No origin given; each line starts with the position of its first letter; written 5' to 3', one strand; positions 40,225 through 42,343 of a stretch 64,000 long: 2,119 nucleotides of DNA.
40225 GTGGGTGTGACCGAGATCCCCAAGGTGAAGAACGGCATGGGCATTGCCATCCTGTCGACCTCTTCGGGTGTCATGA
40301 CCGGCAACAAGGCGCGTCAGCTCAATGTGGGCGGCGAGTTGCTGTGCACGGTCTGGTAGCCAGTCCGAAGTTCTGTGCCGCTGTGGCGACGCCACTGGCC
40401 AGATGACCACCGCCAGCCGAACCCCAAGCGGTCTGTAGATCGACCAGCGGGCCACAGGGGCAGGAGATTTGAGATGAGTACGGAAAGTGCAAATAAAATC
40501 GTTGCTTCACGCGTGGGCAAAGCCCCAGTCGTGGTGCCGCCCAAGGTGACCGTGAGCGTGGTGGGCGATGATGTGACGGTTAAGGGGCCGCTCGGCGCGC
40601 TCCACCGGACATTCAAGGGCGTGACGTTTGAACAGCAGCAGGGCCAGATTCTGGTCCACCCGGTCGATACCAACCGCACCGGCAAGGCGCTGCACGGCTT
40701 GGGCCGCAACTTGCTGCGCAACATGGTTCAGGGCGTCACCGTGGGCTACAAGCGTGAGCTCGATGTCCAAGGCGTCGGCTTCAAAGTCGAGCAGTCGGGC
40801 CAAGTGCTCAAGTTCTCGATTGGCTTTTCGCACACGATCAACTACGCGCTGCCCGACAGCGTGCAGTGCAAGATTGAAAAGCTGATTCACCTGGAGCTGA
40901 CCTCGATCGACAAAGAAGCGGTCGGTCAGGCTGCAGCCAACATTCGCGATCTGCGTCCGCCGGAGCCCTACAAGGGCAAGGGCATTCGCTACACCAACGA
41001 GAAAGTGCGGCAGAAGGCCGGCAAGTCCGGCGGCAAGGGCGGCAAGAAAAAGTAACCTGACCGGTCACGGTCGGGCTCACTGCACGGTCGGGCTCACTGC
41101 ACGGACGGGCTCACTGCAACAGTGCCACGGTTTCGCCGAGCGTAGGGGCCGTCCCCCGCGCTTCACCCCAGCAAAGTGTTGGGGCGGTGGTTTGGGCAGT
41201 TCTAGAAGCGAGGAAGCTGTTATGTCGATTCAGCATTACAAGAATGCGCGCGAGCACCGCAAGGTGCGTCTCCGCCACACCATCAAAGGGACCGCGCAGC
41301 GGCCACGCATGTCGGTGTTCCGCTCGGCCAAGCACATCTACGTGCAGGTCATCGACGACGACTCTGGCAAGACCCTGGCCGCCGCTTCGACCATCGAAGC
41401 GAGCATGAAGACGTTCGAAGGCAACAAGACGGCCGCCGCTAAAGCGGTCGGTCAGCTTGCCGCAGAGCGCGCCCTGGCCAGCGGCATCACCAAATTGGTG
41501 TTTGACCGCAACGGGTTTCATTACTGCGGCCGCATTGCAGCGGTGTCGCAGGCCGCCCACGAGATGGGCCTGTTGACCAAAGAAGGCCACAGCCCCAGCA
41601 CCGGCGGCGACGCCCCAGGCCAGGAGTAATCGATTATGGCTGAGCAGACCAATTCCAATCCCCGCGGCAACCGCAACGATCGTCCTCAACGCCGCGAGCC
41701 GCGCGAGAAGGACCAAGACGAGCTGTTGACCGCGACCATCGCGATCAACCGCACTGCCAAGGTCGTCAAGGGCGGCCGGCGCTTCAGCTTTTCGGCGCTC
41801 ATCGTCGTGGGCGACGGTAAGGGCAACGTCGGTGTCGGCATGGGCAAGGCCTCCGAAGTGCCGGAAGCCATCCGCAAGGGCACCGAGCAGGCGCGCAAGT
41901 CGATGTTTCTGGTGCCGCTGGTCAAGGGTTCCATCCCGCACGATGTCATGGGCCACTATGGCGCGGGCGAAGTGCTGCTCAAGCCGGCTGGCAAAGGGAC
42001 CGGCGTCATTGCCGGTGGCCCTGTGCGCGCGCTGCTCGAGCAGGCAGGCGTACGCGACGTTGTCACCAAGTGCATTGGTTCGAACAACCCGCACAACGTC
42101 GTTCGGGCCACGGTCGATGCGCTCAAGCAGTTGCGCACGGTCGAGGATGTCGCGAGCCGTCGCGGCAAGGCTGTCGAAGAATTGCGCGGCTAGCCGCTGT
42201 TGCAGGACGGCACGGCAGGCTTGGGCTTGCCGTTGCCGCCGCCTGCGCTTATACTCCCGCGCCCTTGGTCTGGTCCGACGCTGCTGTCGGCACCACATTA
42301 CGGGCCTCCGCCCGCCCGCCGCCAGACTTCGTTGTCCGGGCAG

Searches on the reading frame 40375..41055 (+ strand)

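Call 65: search_protein_families(library=pfam, proteins=[window:40375-41055:+], max_evalue=0.00001)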
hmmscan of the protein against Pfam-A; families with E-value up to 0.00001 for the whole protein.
window:40375-41055:+ (226 aa): 1 family
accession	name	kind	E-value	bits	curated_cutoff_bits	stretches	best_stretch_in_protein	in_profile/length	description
PF00347.28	Ribosomal_L6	-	2.6e-29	102.3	27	2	133-206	2-79/80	Ribosomal protein L6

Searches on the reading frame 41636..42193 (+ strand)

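Call 65: search_protein_families(library=pfam, proteins=[window:41636-42193:+], max_evalue=0.00001)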
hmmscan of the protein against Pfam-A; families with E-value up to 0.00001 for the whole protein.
window:41636-42193:+ (185 aa): 2 families
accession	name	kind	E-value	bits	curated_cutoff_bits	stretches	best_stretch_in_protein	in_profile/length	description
PF03719.21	Ribosomal_S5_C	-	8.7e-32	108.8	21.5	1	106-176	1-71/71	Ribosomal protein S5, C-terminal domain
PF00333.26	Ribosomal_S5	-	1.1e-26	93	27.1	1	33-94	4-65/65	Ribosomal protein S5, N-terminal domain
